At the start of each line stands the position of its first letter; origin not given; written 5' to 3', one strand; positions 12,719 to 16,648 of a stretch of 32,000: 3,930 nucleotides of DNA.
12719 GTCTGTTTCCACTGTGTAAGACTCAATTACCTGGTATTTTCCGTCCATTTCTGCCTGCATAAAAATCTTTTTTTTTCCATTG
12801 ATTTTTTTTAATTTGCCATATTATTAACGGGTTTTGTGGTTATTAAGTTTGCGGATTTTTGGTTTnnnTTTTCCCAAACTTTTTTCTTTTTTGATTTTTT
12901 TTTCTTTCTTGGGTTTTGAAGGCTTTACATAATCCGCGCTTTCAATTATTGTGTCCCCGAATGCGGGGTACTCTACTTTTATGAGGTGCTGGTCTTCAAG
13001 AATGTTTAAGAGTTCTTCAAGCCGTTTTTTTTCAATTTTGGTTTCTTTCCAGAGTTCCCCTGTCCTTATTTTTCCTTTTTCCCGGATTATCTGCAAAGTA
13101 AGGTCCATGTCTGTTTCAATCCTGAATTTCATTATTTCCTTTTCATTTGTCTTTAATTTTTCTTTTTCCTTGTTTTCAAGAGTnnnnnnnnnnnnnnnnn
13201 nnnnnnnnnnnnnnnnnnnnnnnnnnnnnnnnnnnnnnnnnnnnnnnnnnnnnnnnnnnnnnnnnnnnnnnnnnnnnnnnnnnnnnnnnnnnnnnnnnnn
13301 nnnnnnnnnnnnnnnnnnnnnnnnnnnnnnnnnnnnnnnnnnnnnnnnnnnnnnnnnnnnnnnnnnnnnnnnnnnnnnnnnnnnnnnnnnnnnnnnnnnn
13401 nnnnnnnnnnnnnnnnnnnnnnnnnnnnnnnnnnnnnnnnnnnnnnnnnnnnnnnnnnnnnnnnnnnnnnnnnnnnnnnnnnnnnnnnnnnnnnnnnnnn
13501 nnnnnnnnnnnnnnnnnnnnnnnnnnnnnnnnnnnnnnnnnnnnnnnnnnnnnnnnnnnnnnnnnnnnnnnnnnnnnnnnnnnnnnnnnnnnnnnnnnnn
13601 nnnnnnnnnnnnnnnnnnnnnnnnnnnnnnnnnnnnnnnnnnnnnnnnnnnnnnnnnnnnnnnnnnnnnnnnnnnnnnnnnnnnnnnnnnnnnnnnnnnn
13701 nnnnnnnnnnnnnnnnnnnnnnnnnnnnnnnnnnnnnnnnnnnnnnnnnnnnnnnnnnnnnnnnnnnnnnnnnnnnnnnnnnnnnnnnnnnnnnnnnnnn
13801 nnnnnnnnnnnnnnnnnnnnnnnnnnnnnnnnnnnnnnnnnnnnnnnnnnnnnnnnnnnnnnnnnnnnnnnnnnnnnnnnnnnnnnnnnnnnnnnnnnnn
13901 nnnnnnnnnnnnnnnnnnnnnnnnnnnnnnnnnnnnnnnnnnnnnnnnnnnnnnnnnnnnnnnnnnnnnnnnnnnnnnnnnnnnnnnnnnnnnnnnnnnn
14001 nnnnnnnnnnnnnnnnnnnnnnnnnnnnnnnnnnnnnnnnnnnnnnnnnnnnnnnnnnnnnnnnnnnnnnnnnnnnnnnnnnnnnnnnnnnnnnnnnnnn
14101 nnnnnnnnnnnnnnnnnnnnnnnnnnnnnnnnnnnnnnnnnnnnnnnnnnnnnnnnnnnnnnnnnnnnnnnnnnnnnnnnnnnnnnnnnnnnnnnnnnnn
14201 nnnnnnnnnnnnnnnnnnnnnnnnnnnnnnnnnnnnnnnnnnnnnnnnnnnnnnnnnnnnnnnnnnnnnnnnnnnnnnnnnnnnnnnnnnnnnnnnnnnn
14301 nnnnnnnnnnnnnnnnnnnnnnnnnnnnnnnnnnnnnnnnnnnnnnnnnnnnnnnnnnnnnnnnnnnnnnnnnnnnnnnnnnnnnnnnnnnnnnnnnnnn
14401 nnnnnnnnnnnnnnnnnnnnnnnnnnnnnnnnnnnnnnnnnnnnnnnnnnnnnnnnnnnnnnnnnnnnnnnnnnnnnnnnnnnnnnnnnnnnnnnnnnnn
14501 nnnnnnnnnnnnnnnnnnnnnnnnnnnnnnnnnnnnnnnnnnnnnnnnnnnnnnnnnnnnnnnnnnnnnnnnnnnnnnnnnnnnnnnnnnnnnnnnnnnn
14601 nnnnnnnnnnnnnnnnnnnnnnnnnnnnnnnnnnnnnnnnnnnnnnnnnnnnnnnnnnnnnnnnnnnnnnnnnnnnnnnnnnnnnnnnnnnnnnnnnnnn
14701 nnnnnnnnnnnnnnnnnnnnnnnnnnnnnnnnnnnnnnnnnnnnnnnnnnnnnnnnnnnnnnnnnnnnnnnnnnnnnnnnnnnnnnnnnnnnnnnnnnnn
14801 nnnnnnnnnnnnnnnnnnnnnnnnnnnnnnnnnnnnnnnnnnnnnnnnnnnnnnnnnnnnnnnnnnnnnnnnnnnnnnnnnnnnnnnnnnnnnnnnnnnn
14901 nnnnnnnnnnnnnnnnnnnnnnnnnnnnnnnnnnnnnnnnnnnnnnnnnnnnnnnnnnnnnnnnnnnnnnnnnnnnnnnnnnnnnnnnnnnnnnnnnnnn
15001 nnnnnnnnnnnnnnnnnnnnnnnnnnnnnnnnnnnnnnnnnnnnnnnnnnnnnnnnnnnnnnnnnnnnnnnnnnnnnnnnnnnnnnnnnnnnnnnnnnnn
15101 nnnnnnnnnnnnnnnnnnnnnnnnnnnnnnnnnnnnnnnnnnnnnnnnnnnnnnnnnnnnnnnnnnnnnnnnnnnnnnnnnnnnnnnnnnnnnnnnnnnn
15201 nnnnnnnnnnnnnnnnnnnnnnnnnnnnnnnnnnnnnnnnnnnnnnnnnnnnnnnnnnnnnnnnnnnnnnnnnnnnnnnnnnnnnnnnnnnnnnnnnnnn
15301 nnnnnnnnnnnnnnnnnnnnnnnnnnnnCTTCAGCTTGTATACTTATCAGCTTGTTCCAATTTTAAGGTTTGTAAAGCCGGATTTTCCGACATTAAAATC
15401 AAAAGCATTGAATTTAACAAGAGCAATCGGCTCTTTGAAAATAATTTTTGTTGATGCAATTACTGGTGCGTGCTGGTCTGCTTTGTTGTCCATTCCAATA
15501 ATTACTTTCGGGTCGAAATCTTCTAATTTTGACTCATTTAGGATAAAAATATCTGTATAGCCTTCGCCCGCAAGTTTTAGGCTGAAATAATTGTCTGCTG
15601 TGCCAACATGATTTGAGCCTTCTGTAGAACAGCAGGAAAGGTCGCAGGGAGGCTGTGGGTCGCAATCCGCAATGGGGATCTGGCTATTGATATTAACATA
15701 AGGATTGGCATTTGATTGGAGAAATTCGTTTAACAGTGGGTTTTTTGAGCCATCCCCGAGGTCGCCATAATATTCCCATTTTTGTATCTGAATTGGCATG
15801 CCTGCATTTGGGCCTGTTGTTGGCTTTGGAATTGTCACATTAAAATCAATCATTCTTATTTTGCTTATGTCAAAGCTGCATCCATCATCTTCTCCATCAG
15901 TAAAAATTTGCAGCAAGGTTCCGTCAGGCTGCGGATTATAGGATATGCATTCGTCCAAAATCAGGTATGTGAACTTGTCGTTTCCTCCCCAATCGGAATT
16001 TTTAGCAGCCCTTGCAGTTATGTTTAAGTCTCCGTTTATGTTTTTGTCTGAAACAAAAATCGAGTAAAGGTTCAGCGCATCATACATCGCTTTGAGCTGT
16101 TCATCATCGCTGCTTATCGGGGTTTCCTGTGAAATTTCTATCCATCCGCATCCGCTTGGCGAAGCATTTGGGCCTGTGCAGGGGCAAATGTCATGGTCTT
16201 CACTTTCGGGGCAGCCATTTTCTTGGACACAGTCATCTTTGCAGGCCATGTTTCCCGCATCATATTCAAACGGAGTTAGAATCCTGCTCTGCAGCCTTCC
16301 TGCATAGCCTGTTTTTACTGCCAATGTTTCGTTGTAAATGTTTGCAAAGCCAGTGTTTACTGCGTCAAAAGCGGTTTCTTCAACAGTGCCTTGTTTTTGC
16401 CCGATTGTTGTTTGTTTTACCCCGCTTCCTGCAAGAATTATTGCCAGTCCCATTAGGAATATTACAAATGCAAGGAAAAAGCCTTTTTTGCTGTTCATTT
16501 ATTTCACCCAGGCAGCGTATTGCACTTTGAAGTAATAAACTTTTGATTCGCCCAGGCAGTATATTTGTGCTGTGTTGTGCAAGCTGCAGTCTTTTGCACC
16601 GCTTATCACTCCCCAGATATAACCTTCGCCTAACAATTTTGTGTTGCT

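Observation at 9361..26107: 17-kb co-directional Epd/Tad-like archaeal type IV pilus operon with an uncharacterised accessory set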

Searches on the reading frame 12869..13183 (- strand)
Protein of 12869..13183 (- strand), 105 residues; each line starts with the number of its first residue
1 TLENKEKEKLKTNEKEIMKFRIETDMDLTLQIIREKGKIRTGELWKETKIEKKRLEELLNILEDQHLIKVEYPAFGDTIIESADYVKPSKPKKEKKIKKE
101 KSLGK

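Call 62: search_solved_structures(query=A2, max_evalue=1, show_alignments=2)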
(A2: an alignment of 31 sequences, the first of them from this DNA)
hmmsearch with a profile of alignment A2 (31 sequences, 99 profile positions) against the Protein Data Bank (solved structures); distinct sequences matched with E-value up to 1: 67 (the best 60 are shown).
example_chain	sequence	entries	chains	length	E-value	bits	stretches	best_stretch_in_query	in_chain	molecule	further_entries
1i1g_A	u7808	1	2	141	0.00029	23.9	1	29-69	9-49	TRANSCRIPTIONAL REGULATOR LRPA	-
1sfx_A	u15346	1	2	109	0.0046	20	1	28-69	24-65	Conserved hypothetical protein AF2008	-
8q90_A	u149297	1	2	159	0.0052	19.9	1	29-79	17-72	AsnC family transcriptional regulator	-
2efo_A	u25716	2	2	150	0.0059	19.7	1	28-74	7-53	150aa long hypothetical transcriptional regulator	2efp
2e7w_A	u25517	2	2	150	0.0064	19.6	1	28-74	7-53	150aa long hypothetical transcriptional regulator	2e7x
2pmh_A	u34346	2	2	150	0.0064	19.6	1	28-74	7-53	150aa long hypothetical transcriptional regulator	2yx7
2efq_A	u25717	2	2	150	0.0064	19.6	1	28-74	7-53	150aa long hypothetical transcriptional regulator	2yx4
2efn_A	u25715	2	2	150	0.0074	19.4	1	28-74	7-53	150aa long hypothetical transcriptional regulator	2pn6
1mkm_A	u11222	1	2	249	0.01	18.9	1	32-68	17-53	IclR transcriptional regulator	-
9isw_A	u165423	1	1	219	0.017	18.2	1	33-70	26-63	Transcriptional regulator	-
2p4w_A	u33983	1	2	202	0.021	17.9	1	41-69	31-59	Transcriptional regulatory protein arsR family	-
7fby_A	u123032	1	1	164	0.023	17.8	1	26-68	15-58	Transcriptional regulatory protein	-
9w4v_A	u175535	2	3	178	0.027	17.5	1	26-68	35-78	Uncharacterized HTH-type transcriptional regulator PH0140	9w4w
7oyk_AAA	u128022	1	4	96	0.027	17.5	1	29-71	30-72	Central glycolytic genes regulator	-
5j6x_A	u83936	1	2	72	0.038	17.1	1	28-68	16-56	Z-DNA binding protein kinase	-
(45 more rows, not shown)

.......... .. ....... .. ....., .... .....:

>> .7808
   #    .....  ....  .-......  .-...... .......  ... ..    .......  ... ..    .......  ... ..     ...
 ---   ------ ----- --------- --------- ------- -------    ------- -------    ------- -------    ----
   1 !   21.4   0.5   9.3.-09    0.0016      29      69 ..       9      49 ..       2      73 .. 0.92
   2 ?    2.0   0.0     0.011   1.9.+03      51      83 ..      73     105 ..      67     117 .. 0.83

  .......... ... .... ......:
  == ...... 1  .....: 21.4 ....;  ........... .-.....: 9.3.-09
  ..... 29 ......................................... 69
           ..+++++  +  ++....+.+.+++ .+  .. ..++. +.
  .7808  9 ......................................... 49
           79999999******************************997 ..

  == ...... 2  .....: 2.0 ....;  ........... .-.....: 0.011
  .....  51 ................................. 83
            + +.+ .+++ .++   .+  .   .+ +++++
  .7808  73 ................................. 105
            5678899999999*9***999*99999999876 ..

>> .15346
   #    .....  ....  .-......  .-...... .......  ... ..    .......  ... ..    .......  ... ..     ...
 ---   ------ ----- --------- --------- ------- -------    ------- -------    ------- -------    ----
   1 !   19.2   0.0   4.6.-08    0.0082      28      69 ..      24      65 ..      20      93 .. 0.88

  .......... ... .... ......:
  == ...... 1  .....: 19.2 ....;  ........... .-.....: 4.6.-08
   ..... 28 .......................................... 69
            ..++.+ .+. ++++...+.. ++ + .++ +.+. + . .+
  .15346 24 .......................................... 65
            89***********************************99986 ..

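Call 63: search_protein_families(library=pfam, alignment_id=A2, max_evalue=0.01)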
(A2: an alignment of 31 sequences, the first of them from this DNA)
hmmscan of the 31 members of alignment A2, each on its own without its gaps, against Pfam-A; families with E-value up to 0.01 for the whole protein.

A. member 1, seq(105 aa): 1 family
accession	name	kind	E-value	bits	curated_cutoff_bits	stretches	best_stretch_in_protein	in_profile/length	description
PF02002.24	TFIIE_alpha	-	6.3e-05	23.2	22.9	1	16-71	5-60/105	TFIIE alpha subunit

B. families by the number of members that match (of 31 scanned): 29 families (the first 25 are shown)
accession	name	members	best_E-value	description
PF13412.12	HTH_24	12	1.3e-08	Winged helix-turn-helix DNA-binding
PF01978.25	TrmB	11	6.3e-05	Sugar-specific transcriptional regulator TrmB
PF02002.24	TFIIE_alpha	8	6.3e-05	TFIIE alpha subunit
PF25212.1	HVO_A0114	7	1.9e-06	HVO_A0114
PF01047.28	MarR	6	2.5e-05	MarR family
PF01022.26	HTH_5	3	0.00016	Bacterial regulatory protein, arsR family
PF09012.17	FeoC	3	0.00032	FeoC like transcriptional regulator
PF01325.25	Fe_dep_repress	3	0.00067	Iron dependent repressor, N-terminal DNA binding domain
PF12840.13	HTH_20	2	0.00012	Helix-turn-helix domain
PF19121.6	DUF5805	2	0.00026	Family of unknown function (DUF5805)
PF02319.26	E2F_TDP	2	0.00072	E2F/DP family winged-helix DNA-binding domain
PF14394.12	DUF4423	2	0.0017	Domain of unknown function (DUF4423)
PF02082.26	Rrf2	2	0.0018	Iron-dependent Transcriptional regulator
PF08279.18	HTH_11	2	0.0029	HTH domain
PF12802.13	MarR_2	2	0.0034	MarR family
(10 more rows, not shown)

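Call 76: search_protein_representatives(protein=window:12869-13183:-)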
Query: 105 residues. Proteins with E-value up to 0.001 (for the whole library): 242; up to 1e-10: 21; up to 1e-30: 1. The best 150 are listed.
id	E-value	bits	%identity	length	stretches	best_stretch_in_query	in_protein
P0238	5.1e-33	129.5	74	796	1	1-99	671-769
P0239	2.0e-30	121.3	69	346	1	1-96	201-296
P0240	1.6e-19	86.3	55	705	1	1-98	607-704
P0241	4.3e-17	78.5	55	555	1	1-102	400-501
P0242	1.2e-16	77.1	49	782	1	1-100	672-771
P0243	5.4e-16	75.0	48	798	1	1-97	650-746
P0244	2.2e-15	73.0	46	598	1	5-96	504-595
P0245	2.6e-14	69.6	45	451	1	4-102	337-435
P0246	9.6e-13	64.6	45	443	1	14-102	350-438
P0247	1.3e-12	64.2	40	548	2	4-97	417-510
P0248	1.7e-12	63.8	50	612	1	2-102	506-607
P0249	2.7e-12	63.1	37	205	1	4-96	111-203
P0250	3.4e-12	62.8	41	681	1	4-93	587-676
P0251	3.6e-12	62.7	48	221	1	6-101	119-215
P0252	5.8e-12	62.1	49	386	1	5-98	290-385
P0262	4.1e-10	56.2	40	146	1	13-90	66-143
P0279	1.0e-08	51.7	35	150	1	5-101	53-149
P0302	1.2e-07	48.2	35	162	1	4-105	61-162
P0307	1.6e-07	47.9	36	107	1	4-94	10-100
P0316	8.0e-07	45.6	38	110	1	8-101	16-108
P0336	4.0e-06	43.4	32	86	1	13-81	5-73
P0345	7.4e-06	42.5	40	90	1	19-78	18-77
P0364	1.7e-05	41.3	31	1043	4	11-102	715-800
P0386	5.8e-05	39.6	40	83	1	7-78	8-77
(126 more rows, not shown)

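Call 94: list_cluster_members(proteins=[P0245, P0262, P0279, P0302, P0307, P0316, P0336, P0345, P0364, P0386])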
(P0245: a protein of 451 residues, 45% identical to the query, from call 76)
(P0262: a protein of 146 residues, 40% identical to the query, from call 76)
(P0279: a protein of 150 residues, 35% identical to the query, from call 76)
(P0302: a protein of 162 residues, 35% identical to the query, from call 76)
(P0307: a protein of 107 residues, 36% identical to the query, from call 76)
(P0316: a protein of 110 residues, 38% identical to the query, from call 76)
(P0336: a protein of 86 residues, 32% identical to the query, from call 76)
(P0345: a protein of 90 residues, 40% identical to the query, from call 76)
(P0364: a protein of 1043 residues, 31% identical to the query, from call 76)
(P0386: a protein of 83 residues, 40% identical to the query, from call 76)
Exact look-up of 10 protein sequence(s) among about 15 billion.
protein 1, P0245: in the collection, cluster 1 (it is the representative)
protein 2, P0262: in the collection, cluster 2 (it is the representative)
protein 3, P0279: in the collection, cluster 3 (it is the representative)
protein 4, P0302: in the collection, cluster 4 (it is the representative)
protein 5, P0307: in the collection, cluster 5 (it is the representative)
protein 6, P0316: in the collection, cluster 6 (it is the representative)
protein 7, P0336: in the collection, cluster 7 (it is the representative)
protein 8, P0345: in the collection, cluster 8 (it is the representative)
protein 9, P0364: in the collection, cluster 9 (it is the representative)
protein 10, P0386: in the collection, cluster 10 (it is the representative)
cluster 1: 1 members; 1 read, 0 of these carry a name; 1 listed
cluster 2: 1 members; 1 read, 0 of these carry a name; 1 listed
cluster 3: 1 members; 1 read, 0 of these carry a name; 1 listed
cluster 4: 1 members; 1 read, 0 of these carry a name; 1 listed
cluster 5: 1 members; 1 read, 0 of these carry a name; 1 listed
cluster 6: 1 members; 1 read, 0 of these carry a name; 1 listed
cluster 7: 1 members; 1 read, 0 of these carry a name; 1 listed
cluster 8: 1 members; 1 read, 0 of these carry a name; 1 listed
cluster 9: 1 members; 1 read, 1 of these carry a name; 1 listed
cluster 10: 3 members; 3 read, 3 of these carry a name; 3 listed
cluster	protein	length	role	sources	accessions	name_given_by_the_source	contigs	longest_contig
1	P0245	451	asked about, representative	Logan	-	-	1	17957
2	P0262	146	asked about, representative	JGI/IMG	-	-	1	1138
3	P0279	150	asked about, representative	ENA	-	-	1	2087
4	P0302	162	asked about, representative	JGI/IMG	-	-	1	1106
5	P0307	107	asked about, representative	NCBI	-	-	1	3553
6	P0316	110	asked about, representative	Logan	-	-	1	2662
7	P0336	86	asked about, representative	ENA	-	-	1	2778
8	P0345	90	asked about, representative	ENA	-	-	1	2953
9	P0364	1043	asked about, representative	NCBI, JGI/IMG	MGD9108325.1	MAG: diguanylate cyclase [Gammaproteobacteria bacterium] | diguanylate cyclase (GGDEF)-like protein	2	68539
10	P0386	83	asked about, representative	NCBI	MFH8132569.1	MAG: hypothetical protein QW321_03125, partial [Candidatus Aenigmatarchaeota archaeon]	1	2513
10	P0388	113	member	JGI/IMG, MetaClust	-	\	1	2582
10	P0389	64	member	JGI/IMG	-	DeoR/GlpR family transcriptional regulator of sugar metabolism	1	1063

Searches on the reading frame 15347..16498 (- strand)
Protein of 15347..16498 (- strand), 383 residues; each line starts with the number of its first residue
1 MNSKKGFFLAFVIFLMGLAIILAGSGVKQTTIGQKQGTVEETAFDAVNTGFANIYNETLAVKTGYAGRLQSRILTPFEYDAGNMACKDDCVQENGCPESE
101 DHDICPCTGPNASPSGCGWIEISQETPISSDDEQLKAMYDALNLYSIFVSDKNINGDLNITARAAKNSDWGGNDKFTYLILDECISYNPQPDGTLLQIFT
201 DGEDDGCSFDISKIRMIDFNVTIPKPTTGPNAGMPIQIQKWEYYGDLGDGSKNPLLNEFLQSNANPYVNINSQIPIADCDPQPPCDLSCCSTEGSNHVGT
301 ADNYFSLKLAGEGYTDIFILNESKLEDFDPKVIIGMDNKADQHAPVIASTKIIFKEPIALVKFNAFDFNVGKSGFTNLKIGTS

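Call 4: search_protein_families(library=pfam, proteins=[window:15347-16498:-], max_evalue=0.01)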
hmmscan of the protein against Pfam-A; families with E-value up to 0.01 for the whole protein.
window:15347-16498:- (383 aa): 0 families

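Call 5: search_protein_families(library=ncbifam, proteins=[window:15347-16498:-], max_evalue=0.01)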
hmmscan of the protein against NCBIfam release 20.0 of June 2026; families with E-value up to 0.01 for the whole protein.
window:15347-16498:- (383 aa): 0 families

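Call 35: search_protein_families(library=pfam, proteins=[window:15347-16498:-], max_evalue=10)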
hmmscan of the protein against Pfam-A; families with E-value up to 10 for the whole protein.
window:15347-16498:- (383 aa): 0 families

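Call 56: find_homologous_proteins(query=window:15347-16498:-, max_evalue=0.001)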
Query window:15347-16498:- (383 aa): 6 proteins with E <= 0.001 among 1736 candidates.
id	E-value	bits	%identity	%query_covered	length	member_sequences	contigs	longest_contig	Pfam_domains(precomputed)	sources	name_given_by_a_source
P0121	2.9e-262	888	100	100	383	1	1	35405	-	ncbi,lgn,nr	ncbi:MAG: hypothetical protein PHD95_02350 [Candidatus ainarchaeum sp.]|nr:hypothetical protein [Can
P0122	1.5e-146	507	67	84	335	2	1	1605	-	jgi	jgi:hypothetical protein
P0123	8.2e-78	280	41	99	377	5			-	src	-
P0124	2.4e-68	249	40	99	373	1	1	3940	-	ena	-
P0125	1.9e-60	223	38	99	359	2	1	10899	-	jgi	-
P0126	2.1e-60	223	39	98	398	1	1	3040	-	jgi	jgi:hypothetical protein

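Call 64: predict_structure(alignment_id=A1)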
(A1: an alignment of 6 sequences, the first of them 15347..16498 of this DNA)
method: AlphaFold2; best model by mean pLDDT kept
length: 383 residues; sequences in the alignment: 6
mean_pLDDT: 48.1   pTM: 0.52
mean pLDDT of the five models: 48.1, 34.4, 33.0, 31.3, 31.0
residues with pLDDT >= 90: 0; 70-90: 28; 50-70: 139; < 50: 216
segments of 3 or more residues with pLDDT < 50: 1-3, 23-76, 88-104, 108-111, 127-205, 230-235, 237-255, 310-312, 326-330, 362-383
pLDDT, mean of each block of 10 residues (from residue 1): 53 65 38 26 24 24 27 46 58 42 47 62 57 38 32 39 40 39 43 41 46 74 58 45 35 44 66 65 60 63 57 60 53 58 62 69 43 36 26
secondary structure, 60 per line:
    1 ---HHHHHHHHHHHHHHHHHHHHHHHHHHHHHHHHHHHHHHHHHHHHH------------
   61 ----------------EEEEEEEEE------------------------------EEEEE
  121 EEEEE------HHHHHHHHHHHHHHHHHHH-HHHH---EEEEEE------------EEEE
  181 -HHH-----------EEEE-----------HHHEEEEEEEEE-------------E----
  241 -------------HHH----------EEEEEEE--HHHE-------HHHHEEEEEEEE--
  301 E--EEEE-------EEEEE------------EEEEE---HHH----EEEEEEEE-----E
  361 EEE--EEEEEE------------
elements in order: H4-48 E77-85 E116-125 H132-150 H152-155 E159-164 E177-180 E196-199 E214-222 E267-273 H287-290 E291-298 E304-307 E315-319 E332-336 E347-354 E360-363 E366-371
